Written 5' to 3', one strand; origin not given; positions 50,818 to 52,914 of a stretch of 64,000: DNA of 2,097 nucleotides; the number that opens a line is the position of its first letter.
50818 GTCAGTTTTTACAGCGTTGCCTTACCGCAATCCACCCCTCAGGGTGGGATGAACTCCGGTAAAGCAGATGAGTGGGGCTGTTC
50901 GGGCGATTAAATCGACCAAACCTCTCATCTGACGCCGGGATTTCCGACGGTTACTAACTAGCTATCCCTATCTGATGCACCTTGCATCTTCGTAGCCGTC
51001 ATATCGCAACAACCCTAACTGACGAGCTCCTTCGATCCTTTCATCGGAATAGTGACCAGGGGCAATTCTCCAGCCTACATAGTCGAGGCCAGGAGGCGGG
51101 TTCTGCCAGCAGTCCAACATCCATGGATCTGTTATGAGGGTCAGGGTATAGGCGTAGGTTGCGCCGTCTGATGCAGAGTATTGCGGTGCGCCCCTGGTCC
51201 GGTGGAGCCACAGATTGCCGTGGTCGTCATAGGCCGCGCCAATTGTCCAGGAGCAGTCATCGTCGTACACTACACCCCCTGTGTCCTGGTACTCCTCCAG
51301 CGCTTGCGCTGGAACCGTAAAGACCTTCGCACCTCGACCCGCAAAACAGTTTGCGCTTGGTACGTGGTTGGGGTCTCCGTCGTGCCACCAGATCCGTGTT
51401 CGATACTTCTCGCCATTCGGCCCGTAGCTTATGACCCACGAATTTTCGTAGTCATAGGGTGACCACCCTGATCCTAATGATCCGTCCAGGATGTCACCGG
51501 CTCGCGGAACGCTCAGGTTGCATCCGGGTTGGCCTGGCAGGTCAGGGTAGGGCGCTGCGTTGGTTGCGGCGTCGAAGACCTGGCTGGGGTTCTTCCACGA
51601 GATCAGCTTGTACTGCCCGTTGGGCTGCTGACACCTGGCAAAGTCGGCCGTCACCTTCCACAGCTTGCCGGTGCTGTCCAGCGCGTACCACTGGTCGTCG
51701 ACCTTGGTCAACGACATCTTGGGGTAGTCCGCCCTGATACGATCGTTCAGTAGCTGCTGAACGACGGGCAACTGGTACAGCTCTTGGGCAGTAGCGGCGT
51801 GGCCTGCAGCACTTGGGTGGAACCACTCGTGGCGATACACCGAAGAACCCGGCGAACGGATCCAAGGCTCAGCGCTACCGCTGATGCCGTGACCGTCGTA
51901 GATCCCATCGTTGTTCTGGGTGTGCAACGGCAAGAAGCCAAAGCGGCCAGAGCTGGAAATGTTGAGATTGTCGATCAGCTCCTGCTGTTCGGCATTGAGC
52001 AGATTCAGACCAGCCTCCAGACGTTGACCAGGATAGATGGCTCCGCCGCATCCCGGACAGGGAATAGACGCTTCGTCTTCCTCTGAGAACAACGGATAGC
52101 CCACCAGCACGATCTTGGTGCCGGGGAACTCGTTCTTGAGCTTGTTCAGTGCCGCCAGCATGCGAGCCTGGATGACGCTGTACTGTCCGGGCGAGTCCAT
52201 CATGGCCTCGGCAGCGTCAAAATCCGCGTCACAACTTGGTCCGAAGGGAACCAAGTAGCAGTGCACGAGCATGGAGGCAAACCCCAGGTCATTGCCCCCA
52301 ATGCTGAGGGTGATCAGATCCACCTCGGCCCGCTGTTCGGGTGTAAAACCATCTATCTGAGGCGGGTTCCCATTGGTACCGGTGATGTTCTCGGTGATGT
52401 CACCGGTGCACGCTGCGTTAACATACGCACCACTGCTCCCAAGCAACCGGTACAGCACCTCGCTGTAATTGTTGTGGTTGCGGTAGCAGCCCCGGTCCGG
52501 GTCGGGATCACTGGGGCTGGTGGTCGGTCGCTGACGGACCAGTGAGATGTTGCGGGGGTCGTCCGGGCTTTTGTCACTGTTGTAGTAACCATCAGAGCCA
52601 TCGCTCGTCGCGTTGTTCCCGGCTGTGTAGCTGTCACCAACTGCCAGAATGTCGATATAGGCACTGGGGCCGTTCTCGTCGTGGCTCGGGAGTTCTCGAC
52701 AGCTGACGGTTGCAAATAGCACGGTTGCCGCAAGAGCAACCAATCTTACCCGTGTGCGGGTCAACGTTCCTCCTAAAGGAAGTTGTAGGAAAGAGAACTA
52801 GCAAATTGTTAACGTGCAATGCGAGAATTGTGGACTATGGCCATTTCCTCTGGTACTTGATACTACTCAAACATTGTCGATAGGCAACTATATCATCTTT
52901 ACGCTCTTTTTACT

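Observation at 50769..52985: High-GC secreted SGNH hydrolase gene inserted antisense into the type IV pilus locus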

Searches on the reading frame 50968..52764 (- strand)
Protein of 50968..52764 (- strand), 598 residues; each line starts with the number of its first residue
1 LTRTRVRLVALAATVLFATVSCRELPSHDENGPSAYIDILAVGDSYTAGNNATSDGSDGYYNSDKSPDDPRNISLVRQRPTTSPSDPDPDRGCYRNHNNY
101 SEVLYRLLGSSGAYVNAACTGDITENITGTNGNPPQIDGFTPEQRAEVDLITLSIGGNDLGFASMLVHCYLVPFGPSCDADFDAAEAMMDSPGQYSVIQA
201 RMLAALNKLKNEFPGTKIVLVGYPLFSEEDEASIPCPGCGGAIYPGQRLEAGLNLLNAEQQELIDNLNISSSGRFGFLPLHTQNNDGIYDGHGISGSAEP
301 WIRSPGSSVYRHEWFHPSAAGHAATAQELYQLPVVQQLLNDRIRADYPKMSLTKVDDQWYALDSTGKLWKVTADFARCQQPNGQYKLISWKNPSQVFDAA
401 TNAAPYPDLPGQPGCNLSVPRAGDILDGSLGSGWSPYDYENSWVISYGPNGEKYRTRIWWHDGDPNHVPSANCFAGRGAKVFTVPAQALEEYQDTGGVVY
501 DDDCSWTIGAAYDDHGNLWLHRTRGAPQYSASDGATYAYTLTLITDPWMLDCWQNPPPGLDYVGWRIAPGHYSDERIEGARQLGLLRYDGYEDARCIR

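Call 5: search_protein_families(library=pfam, proteins=[window:50968-52764:-], max_evalue=0.01)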
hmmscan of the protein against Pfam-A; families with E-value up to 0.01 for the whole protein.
window:50968-52764:- (598 aa): 2 families
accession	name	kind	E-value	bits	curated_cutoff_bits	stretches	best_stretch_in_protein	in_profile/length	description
PF13472.12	Lipase_GDSL_2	-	5.4e-12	47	32.9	1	41-324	1-178/178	GDSL-like Lipase/Acylhydrolase family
PF00657.28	Lipase_GDSL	-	7.6e-06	26.7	23.6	1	39-329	1-208/208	GDSL-like Lipase/Acylhydrolase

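Call 6: search_protein_families(library=ncbifam, proteins=[window:50968-52764:-], max_evalue=0.01)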
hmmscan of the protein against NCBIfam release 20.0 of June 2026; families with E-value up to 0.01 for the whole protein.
window:50968-52764:- (598 aa): 0 families

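Call 7: find_homologous_proteins(query=window:50968-52764:-, max_evalue=0.001)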
Query window:50968-52764:- (598 aa): 16 proteins with E <= 0.001 among 8000 candidates.
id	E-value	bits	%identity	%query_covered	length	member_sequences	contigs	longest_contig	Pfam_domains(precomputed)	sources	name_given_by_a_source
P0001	0.0e+0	1425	100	100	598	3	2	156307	PF13472.13,PF00657.29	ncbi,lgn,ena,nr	ncbi:MAG TPA: SGNH/GDSL hydrolase family protein [Verrucomicrobiae bacterium]|nr:SGNH/GDSL hydrolase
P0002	8.0e-165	568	50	95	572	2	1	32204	PF13472.13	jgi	jgi:lysophospholipase L1-like esterase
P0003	6.6e-152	525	47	99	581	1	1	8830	PF13472.13,PF00657.29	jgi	jgi:hypothetical protein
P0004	1.4e-144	501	46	92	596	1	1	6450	PF13472.13,PF00657.29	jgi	jgi:lysophospholipase L1-like esterase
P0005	5.5e-139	483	45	99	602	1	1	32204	PF13472.13,PF00657.29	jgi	jgi:hypothetical protein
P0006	1.4e-109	385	39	99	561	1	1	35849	PF13472.13,PF00657.29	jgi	jgi:hypothetical protein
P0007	2.3e-86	309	46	55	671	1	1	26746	PF12819.14,PF13472.13,PF11721.15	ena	-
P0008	2.5e-83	299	48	53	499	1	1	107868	PF12819.14,PF13472.13,PF00657.29,PF11721.15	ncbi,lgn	-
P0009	1.5e-80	290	47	53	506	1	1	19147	PF13472.13,PF11721.15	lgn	-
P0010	5.0e-80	288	48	53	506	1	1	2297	PF12819.14,PF13472.13,PF11721.15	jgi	jgi:hypothetical protein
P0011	2.7e-77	279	46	54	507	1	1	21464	PF13472.13,PF11721.15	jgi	jgi:lysophospholipase L1-like esterase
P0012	5.1e-59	218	42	55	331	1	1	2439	PF13472.13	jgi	jgi:hypothetical protein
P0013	8.1e-27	112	30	51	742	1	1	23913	PF08310.18,PF13472.13,PF00657.29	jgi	jgi:GDSL-like Lipase/Acylhydrolase family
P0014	2.1e-14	71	26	78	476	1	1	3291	PF13472.13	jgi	jgi:hypothetical protein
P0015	9.7e-6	42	32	36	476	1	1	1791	PF13472.13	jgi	jgi:hypothetical protein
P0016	1.2e-4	39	30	31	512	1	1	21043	PF13472.13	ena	-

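Call 8: find_encoding_contigs(protein=P0002, flank=10000, max_places=4)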
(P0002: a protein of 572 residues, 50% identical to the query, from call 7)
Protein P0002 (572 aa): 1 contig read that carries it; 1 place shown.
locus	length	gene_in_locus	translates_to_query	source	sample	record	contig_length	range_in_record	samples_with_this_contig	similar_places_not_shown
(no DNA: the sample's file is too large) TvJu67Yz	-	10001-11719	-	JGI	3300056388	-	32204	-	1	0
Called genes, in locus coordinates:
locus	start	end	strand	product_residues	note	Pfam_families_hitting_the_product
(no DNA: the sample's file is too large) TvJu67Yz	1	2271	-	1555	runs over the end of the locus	PF08241:Methyltransf_11 (faint), PF13649:Methyltransf_25 (weak), PF28553:WH_1, PF28554:DUF8437, PF04851:ResIII (weak), PF28555:Helicase_dom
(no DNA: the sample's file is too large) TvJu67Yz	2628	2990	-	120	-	-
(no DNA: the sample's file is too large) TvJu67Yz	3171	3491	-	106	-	-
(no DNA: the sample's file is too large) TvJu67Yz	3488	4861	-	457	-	PF02534:T4SS-DNA_transf, PF10412:TrwB_AAD_bind (faint), PF12696:TraG-D_C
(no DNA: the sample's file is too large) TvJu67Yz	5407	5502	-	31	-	-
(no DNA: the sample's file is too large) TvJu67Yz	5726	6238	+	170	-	PF14088:DUF4268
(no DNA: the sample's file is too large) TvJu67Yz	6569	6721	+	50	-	-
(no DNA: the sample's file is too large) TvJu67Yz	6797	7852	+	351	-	PF01610:DDE_Tnp_ISL3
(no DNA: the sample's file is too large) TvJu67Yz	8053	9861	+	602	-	PF00657:Lipase_GDSL (weak), PF13472:Lipase_GDSL_2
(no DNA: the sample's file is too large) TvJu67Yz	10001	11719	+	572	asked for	PF13472:Lipase_GDSL_2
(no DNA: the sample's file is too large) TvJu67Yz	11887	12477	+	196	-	-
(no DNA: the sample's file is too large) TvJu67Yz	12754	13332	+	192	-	-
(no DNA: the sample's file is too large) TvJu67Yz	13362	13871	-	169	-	PF13362:Toprim_3, PF13662:Toprim_4 (weak), PF13155:Toprim_2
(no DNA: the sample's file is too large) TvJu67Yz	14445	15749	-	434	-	PF12846:AAA_10 (faint), PF19044:P-loop_TraG (faint)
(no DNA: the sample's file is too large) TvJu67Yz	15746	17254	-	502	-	-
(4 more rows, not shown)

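Call 9: find_encoding_contigs(protein=P0001, flank=10000, max_places=4)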
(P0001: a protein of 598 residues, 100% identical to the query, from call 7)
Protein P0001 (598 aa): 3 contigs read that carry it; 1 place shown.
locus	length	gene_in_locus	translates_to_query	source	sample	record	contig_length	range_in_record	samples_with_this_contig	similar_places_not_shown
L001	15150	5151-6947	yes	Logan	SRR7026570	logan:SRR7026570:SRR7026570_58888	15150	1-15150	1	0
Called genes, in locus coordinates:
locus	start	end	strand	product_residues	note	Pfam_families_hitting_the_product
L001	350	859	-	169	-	PF00334:NDK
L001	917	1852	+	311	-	PF02899:Phage_int_SAM_1, PF13102:Phage_int_SAM_5, PF13495:Phage_int_SAM_4 (faint), PF00589:Phage_integrase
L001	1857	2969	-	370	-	PF14341:PilX_N (weak)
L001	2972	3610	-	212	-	PF07963:N_methyl (weak)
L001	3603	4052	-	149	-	-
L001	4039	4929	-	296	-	-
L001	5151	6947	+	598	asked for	PF00657:Lipase_GDSL (faint), PF13472:Lipase_GDSL_2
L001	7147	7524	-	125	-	-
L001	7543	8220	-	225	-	PF06750:A24_N_bact, PF01478:Peptidase_A24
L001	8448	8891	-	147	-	PF07963:N_methyl (weak)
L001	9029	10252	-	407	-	PF28597:T2SSF_N, PF00482:T2SSF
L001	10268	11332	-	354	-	PF00437:T2SSE, PF13191:AAA_16 (weak), PF25199:nSTAND_NTPase5 (faint)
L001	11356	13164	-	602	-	PF05157:MshEN, PF00437:T2SSE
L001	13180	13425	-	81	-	-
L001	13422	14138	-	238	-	-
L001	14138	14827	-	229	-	-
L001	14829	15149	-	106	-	?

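Call 10: find_encoding_contigs(protein=P0006, flank=10000, max_places=3)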
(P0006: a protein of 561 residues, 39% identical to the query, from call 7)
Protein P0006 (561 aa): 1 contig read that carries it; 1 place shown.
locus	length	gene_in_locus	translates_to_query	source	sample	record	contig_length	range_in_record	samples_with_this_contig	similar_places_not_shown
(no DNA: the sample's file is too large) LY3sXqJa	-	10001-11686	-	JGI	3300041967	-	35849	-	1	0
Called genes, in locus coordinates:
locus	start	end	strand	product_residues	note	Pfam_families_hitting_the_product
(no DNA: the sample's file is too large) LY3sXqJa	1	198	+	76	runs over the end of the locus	-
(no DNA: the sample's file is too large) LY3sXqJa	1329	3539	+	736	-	-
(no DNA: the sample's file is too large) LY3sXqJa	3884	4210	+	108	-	-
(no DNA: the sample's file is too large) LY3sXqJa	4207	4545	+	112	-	-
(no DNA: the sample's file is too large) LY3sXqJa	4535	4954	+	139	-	-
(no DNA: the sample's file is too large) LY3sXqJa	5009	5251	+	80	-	-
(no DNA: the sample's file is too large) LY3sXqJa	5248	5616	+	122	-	-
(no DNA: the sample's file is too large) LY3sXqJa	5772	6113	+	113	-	-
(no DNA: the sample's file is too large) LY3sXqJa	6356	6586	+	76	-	-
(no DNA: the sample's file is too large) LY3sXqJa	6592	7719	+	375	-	PF04326:SLFN_AlbA_2 (weak)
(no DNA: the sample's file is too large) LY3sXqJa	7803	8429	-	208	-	-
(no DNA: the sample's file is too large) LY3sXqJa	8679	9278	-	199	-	-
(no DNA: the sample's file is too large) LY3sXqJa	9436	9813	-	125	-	-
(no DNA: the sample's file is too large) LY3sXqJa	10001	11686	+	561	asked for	PF00657:Lipase_GDSL (weak), PF13472:Lipase_GDSL_2 (weak)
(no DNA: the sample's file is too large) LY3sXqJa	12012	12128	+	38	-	-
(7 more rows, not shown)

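Call 11: find_encoding_contigs(protein=P0003, flank=10000, max_places=3)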
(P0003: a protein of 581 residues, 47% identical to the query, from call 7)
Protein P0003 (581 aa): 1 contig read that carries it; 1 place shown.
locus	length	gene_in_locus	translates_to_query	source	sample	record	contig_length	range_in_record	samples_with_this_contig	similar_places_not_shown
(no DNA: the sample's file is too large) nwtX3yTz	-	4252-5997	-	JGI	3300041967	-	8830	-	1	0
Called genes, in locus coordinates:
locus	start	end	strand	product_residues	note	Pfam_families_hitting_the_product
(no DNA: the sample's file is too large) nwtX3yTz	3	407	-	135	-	?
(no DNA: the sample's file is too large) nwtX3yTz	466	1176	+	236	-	PF08241:Methyltransf_11, PF08242:Methyltransf_12 (weak), PF13649:Methyltransf_25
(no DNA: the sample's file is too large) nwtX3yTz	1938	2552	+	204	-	PF18899:DUF5655 (weak)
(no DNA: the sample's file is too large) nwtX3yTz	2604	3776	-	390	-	-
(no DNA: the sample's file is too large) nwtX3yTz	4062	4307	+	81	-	-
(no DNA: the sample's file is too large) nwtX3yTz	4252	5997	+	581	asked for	PF00657:Lipase_GDSL, PF13472:Lipase_GDSL_2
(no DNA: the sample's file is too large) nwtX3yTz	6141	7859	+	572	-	PF13472:Lipase_GDSL_2 (weak)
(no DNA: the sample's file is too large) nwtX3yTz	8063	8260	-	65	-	-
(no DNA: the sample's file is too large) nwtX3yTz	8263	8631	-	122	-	PF13384:HTH_23 (faint), PF19575:HTH_58 (faint), PF13936:HTH_38 (faint)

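Call 12: find_encoding_contigs(protein=P0008, flank=10000, max_places=3)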
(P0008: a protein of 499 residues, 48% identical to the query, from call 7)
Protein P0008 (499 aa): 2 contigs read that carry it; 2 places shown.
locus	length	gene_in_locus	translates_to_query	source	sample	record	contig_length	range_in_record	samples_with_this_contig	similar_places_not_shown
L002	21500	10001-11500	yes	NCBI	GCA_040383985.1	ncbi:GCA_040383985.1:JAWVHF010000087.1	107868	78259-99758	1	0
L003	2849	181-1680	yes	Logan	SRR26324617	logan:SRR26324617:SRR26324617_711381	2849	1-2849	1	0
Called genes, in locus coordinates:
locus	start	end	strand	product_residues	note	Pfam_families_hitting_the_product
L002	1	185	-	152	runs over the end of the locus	-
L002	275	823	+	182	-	PF18895:T4SS_pilin (weak)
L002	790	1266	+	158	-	PF18895:T4SS_pilin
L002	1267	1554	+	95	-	PF18895:T4SS_pilin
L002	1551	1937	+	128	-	PF18895:T4SS_pilin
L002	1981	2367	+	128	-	PF18895:T4SS_pilin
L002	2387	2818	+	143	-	PF18895:T4SS_pilin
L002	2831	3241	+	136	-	PF18895:T4SS_pilin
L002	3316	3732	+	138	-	PF18895:T4SS_pilin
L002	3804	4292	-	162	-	PF17886:ArsA_HSP20 (faint), PF00011:HSP20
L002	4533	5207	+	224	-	PF00156:Pribosyltran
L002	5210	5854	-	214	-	-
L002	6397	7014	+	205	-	-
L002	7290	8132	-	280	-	-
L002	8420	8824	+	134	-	PF11969:DcpS_C, PF01230:HIT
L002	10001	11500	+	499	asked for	PF11721:Malectin, PF12819:Malectin_like (faint), PF00657:Lipase_GDSL (faint), PF13472:Lipase_GDSL_2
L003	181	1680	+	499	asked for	PF11721:Malectin, PF12819:Malectin_like (faint), PF00657:Lipase_GDSL (faint), PF13472:Lipase_GDSL_2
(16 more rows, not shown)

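Call 30: search_solved_structures(query=window:50968-52764:-, max_evalue=1, show_alignments=2)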
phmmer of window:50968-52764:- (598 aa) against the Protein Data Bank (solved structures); distinct sequences matched with E-value up to 1: 3.
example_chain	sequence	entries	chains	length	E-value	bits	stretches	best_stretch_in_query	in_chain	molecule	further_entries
4hyq_A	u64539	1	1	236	1.6e-06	30.1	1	93-230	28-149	phospholipase A1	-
5mal_A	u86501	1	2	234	0.00029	22.6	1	141-229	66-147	Lipase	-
1esc_A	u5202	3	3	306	0.0011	20.7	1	86-299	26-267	ESTERASE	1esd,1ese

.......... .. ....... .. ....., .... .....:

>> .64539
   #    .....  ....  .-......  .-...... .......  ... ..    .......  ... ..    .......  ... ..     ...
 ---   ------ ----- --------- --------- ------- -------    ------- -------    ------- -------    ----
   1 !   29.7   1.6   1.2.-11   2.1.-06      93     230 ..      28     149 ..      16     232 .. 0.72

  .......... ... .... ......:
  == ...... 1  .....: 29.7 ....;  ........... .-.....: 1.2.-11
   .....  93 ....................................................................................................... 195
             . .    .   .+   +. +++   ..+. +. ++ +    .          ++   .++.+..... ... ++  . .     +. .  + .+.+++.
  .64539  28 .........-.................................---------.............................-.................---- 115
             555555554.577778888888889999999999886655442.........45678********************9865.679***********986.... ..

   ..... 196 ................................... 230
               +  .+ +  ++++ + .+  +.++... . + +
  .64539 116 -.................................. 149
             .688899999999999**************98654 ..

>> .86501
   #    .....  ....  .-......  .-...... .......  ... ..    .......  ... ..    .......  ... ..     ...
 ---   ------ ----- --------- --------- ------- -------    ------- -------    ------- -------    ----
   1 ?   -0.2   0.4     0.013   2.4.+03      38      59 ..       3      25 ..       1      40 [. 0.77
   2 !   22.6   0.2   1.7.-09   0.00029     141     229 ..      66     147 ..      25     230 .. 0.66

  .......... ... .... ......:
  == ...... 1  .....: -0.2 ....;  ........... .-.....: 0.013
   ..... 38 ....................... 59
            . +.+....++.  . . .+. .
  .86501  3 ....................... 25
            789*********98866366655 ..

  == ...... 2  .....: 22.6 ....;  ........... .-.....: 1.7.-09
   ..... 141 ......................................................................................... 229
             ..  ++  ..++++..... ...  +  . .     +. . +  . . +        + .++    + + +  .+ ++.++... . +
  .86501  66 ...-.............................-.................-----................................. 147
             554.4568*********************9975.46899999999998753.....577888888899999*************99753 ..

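Call 32: find_related_loci(query=A1, collection=metagenome_contigs, flank=10000)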
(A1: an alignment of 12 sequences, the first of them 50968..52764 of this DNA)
Query A1 (598 aa) in metagenome_contigs; peptide patterns used: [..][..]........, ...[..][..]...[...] (x = any residue, [..] = any of these).
599 stretches matched a pattern (row limit reached: there are more); 424 encode a relative of the query (tblastn E <= 1e-3); the best 80 are kept; 80 distinct loci.
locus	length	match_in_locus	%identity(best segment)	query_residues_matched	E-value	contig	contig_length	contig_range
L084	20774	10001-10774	29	38-329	3e-23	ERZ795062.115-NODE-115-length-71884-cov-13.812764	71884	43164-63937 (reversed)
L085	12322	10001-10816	27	37-335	2e-22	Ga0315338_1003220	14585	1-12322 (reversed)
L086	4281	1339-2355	26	5-368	2e-19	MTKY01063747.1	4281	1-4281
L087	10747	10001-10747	27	39-317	4e-19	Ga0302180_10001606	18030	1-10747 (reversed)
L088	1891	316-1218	25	5-335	5e-19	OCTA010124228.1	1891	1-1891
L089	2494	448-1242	28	89-329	8e-19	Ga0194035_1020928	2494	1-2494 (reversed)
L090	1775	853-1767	25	4-335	1e-18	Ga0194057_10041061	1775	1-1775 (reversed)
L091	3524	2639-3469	27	33-331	4e-17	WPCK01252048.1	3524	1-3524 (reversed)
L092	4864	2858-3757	27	10-342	5e-17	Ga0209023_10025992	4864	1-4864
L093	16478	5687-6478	26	39-335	7e-17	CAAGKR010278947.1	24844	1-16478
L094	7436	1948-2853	25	10-330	4e-16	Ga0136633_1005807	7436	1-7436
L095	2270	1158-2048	24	39-331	4e-16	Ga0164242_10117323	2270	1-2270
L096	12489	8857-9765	25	4-335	1e-15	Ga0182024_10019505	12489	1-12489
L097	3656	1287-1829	31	149-329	1e-15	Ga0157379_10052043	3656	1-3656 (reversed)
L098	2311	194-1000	26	37-335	1e-15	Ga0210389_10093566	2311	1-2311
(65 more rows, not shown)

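Call 37: predict_structure(alignment_id=A1)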
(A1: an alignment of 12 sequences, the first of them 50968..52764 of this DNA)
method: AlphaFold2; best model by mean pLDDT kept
length: 598 residues; sequences in the alignment: 12
mean_pLDDT: 68.7   pTM: 0.60
mean pLDDT of the five models: 68.7, 68.0, 65.7, 63.6, 63.2
residues with pLDDT >= 90: 121; 70-90: 210; 50-70: 111; < 50: 156
segments of 3 or more residues with pLDDT < 50: 1-21, 83-91, 307-312, 414-417, 430-439, 460-469, 505-514, 520-542, 546-598
pLDDT, mean of each block of 10 residues (from residue 1): 41 34 70 74 87 58 76 76 44 76 87 88 85 82 94 91 84 88 91 82 94 94 86 86 90 91 92 92 81 82 64 71 92 87 64 79 79 68 55 67 80 52 65 37 64 67 42 57 70 69 46 50 39 36 48 38 26 37 33 31
secondary structure, 60 per line:
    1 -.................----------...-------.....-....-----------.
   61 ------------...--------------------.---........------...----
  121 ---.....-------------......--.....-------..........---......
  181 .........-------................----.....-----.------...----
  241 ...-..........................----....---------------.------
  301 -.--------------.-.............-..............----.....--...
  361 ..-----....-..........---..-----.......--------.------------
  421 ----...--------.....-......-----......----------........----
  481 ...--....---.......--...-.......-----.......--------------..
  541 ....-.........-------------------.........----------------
elements in order: H2-18 E39-43 H45-48 H100-107 E114-116 H124-128 H142-147 E150-154 H162-171 H175-189 H197-212 E217-221 E234-236 E241-243 H245-270 E275-278 H319-331 H333-346 E351-355 E358-362 E368-371 H373-382 H393-399 E425-427 H436-440 E442-447 E453-458 H469-476 E481-483 H486-489 E493-499 E506-512 E518-524 E539-544 H546-554 H574-582
